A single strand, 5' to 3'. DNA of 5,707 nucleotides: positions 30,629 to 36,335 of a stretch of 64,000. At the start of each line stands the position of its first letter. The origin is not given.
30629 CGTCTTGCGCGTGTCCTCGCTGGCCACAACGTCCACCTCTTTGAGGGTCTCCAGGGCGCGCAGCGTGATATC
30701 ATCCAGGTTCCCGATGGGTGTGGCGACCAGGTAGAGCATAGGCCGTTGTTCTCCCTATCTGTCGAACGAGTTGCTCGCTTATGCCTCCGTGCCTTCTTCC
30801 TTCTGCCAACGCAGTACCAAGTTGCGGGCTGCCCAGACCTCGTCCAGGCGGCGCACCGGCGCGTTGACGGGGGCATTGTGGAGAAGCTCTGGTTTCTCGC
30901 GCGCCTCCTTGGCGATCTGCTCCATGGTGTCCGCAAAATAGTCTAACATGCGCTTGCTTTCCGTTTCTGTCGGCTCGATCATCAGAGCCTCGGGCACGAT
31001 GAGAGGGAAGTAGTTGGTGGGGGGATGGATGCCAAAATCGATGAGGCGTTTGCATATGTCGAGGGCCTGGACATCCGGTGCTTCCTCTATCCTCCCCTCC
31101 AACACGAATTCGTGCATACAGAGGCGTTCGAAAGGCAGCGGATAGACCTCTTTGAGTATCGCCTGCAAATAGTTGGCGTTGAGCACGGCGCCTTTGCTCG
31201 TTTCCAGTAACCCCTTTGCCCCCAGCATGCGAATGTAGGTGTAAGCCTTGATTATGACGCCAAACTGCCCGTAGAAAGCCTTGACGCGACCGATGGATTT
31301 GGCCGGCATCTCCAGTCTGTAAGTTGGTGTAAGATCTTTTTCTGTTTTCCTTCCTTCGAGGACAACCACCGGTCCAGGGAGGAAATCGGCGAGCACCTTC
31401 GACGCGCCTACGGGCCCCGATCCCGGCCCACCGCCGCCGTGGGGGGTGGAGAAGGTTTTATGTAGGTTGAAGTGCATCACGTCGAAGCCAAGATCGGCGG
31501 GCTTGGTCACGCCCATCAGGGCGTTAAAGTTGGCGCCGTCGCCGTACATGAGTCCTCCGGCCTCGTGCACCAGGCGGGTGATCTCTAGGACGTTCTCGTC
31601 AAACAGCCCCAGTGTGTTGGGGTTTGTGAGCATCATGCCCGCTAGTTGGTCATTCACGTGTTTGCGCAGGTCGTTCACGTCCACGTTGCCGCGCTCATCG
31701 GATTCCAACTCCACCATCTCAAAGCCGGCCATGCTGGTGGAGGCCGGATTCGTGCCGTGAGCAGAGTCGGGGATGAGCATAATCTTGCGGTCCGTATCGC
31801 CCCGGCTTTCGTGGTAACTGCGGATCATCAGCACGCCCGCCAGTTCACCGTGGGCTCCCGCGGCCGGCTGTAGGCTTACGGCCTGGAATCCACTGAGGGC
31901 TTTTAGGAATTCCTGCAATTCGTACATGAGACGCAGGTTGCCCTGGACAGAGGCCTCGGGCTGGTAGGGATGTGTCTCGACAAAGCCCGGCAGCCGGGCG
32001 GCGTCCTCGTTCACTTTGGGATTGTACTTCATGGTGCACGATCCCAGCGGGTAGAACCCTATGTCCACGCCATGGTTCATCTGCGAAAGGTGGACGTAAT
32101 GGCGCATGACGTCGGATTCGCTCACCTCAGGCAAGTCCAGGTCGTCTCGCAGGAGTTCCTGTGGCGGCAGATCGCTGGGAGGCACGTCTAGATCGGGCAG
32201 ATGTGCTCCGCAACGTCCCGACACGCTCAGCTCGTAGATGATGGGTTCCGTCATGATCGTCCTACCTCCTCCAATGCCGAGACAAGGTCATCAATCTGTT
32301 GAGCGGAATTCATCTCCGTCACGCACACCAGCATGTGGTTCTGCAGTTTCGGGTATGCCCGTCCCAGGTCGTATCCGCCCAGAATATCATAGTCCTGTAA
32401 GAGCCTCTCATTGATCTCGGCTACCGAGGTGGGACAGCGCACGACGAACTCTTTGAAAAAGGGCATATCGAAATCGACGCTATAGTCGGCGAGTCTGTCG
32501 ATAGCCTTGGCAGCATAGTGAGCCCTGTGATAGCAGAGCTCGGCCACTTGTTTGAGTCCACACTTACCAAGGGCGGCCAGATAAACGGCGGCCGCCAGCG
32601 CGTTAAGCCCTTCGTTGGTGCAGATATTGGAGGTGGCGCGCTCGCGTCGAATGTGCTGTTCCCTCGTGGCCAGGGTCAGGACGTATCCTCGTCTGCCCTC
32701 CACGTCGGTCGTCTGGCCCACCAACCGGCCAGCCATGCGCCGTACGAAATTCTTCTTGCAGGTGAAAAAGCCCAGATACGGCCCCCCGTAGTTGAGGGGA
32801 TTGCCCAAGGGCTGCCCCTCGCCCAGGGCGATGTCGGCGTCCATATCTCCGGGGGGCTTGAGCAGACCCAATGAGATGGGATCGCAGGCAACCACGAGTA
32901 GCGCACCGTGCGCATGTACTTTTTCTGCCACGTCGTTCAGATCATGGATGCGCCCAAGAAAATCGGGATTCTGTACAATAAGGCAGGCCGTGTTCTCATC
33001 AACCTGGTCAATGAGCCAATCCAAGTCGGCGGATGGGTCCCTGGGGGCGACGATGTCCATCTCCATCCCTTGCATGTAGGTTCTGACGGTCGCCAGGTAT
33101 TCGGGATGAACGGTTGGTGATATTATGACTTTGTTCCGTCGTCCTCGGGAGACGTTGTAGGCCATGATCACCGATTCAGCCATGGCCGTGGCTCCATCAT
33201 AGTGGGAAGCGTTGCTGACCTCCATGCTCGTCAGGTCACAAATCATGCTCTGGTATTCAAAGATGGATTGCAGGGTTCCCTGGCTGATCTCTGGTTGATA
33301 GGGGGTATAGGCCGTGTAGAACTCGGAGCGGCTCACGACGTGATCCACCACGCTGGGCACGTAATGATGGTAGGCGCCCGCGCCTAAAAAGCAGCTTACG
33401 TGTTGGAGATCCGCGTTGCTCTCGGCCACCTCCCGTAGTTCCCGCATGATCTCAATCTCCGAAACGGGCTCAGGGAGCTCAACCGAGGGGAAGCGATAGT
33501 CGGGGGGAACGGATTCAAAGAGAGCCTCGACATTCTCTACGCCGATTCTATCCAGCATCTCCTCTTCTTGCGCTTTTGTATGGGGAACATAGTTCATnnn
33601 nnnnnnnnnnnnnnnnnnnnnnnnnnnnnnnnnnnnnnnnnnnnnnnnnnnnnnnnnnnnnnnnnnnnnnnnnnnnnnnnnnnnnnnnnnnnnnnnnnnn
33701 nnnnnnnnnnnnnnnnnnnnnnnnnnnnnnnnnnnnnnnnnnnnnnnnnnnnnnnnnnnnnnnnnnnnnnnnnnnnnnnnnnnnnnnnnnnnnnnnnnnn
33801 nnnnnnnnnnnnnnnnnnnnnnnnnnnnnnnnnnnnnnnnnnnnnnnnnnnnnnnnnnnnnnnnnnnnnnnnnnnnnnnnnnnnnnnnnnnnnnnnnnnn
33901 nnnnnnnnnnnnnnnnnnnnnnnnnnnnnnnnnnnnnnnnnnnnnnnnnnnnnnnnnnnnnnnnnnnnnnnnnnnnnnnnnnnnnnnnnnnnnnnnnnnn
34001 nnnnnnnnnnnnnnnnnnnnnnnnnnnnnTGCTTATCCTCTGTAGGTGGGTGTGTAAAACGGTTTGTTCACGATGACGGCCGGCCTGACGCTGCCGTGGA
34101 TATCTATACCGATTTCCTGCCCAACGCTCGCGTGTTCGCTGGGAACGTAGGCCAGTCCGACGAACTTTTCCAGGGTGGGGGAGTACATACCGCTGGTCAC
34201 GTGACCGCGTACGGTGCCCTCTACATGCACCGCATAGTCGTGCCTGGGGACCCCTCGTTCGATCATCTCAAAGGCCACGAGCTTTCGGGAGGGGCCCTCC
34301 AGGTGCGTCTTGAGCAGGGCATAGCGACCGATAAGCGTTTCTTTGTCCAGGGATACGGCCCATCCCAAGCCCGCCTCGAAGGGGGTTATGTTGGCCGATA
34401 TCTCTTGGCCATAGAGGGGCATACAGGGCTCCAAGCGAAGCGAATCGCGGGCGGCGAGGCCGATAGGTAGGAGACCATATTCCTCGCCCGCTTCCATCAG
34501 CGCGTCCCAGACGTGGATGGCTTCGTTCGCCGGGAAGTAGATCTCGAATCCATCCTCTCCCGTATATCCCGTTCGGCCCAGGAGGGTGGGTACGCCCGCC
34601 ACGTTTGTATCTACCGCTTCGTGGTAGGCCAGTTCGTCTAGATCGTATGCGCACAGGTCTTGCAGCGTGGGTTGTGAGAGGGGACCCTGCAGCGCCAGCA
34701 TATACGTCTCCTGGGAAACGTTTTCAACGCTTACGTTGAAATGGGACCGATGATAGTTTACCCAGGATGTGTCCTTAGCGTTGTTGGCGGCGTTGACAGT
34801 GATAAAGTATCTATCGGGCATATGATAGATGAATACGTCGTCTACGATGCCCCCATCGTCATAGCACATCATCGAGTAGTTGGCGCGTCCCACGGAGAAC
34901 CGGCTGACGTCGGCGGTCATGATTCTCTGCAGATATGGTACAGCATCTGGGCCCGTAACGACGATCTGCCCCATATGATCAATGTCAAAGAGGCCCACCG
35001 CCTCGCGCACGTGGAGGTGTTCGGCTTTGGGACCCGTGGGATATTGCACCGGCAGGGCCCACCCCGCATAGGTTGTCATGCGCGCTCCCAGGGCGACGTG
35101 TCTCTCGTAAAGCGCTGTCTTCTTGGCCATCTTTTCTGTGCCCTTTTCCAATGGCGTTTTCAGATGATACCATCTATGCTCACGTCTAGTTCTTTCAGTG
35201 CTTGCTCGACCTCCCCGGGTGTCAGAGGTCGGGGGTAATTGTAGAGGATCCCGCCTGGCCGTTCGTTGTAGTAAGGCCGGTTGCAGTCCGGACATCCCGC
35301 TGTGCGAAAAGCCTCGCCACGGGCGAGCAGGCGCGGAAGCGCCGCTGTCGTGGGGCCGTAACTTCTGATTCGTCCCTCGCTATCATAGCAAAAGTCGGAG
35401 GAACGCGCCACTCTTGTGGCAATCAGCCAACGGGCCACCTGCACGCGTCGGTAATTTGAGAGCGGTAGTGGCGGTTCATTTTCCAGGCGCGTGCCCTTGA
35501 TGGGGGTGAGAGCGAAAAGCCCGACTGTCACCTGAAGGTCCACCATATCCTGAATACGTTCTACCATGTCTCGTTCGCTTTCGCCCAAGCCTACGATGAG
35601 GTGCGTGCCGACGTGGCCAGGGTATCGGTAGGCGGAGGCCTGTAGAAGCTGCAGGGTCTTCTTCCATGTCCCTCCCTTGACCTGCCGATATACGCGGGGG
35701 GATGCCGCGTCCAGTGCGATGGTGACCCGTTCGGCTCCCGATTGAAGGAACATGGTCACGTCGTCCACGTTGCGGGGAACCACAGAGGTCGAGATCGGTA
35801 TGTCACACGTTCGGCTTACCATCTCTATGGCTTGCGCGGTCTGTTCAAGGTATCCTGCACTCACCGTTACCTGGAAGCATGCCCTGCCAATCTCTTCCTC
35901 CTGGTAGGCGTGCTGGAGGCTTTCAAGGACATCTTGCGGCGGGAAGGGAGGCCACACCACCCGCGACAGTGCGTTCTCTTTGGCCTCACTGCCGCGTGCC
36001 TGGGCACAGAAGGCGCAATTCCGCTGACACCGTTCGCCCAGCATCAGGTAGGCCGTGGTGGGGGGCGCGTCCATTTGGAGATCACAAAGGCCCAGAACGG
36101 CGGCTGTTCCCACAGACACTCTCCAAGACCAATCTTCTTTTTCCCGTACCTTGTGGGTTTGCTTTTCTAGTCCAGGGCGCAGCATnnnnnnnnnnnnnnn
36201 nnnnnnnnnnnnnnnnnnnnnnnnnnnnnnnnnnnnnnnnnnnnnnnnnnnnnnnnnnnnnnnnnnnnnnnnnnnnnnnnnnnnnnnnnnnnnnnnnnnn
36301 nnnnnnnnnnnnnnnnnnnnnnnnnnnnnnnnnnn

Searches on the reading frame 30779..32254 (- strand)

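Call 33: search_protein_families(library=pfam, proteins=[window:30779-32254:-], max_evalue=0.00001)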
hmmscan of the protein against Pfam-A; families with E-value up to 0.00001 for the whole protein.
window:30779-32254:- (491 aa): 2 families
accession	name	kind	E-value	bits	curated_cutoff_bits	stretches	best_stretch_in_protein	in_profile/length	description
PF21478.3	GcvP2_C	-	2.8e-25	89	27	1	353-453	2-104/122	Glycine dehydrogenase, C-terminal domain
PF02347.22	GDC-P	-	1.5e-11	44.3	26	1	44-384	47-378/429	Glycine cleavage system P-protein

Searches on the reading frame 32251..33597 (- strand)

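Call 33: search_protein_families(library=pfam, proteins=[window:32251-33597:-], max_evalue=0.00001)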
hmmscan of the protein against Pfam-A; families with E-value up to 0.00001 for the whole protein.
window:32251-33597:- (448 aa): 1 family
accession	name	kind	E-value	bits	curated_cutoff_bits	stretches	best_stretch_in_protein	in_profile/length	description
PF02347.22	GDC-P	-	1.1e-134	449.9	26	1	2-441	2-428/429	Glycine cleavage system P-protein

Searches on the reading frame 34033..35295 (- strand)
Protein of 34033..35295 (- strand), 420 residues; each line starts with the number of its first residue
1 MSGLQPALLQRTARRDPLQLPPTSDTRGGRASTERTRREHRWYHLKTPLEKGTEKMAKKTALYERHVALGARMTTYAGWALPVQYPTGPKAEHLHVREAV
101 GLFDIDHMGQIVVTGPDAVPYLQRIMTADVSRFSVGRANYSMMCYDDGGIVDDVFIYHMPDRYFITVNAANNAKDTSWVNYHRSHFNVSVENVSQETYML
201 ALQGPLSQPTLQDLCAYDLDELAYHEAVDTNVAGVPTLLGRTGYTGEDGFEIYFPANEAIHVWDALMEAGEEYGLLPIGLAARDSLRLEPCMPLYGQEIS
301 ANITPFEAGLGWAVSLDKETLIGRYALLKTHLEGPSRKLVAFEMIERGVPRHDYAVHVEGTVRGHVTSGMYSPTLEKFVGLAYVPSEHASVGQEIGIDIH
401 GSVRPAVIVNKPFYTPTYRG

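Call 33: search_protein_families(library=pfam, proteins=[window:34033-35295:-], max_evalue=0.00001)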
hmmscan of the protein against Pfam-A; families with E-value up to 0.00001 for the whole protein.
window:34033-35295:- (420 aa): 2 families
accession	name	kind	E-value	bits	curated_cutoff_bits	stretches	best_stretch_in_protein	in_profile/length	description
PF01571.26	GCV_T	-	2.8e-94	315.6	25.6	1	62-313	1-255/255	Aminomethyltransferase folate-binding domain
PF08669.17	GCV_T_C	-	2.2e-23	82.4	25.9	1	337-414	1-79/80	Glycine cleavage T-protein C-terminal barrel domain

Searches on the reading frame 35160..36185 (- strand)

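Call 33: search_protein_families(library=pfam, proteins=[window:35160-36185:-], max_evalue=0.00001)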
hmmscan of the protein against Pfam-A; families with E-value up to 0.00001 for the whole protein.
window:35160-36185:- (341 aa): 1 family
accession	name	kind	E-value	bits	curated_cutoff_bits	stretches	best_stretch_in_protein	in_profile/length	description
PF04055.27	Radical_SAM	-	5.5e-13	49.9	29.5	1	50-212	4-164/166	Radical SAM superfamily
